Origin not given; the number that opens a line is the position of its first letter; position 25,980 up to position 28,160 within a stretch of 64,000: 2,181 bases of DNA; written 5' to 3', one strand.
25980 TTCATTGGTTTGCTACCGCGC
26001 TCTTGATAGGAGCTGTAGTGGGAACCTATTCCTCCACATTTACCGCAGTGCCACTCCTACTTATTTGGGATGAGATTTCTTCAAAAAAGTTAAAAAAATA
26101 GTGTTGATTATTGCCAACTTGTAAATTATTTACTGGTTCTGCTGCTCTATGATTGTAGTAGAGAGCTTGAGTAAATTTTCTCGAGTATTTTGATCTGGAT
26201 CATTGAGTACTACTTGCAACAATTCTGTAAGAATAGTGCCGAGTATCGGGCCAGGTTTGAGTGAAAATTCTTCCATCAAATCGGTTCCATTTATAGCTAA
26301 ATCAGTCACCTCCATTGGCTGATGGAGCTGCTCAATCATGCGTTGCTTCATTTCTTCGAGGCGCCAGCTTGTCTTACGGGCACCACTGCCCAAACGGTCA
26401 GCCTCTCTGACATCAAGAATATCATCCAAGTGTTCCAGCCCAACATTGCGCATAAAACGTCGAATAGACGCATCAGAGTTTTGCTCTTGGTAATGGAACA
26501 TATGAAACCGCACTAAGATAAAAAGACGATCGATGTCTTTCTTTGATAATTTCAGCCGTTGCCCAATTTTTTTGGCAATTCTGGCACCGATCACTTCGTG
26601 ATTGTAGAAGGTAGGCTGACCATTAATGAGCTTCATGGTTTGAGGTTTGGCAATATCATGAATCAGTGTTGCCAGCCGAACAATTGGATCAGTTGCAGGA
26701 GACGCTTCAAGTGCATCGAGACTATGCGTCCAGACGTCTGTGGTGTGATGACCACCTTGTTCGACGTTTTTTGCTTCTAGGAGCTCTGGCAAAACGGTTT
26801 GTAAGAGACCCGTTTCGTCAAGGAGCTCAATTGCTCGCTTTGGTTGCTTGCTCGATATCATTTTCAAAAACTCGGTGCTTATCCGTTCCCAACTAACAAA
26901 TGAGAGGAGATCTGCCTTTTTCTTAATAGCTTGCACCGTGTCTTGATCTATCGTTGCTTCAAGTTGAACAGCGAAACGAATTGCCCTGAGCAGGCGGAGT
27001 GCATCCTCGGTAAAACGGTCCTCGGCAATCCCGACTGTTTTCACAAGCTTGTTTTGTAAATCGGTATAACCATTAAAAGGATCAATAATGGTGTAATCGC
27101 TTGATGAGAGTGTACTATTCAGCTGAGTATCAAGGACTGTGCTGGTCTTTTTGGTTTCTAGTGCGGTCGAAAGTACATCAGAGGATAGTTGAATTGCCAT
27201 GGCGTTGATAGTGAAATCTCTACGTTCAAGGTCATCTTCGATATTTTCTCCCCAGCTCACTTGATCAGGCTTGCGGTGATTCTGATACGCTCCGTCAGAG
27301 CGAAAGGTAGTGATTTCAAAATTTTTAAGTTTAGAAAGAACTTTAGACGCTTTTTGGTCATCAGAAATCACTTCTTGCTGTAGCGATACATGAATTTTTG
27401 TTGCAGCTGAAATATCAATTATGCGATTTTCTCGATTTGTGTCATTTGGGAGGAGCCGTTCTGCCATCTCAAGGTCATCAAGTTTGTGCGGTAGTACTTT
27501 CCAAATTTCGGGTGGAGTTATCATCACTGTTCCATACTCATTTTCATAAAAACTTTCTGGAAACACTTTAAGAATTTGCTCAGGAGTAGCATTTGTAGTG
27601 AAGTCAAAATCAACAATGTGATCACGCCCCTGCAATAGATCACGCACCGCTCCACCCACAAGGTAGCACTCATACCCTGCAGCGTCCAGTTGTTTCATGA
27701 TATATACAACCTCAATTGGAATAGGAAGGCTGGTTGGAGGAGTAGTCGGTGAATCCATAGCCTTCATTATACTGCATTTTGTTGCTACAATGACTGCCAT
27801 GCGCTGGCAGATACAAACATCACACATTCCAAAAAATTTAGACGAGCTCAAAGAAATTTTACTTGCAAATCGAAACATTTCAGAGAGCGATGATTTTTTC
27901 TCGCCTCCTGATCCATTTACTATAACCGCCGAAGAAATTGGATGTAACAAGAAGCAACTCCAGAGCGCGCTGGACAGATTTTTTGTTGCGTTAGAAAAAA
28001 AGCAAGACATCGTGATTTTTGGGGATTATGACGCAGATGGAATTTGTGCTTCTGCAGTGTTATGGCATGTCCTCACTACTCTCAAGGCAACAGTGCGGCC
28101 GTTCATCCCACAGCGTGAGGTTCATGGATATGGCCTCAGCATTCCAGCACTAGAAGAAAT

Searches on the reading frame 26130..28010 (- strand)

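Call 20: search_protein_families(library=pfam, proteins=[window:26130-28010:-], max_evalue=0.01)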
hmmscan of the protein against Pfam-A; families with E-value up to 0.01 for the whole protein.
window:26130-28010:- (626 aa): 4 families
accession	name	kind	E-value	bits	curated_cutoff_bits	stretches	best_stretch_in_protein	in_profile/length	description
PF01743.26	PolyA_pol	-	3.9e-28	98.8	23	2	217-279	47-109/126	Poly A polymerase head domain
PF12627.12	PolyA_pol_RNAbd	-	2.3e-18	66.2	22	1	353-411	3-61/64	Probable RNA and SrmB- binding site of polymerase A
PF13735.12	tRNA_NucTran2_2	-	3.8e-13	50.1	27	1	484-615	29-147/149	tRNA nucleotidyltransferase domain 2 putative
PF01966.28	HD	-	3.7e-08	34.1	22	1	422-539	4-112/116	HD domain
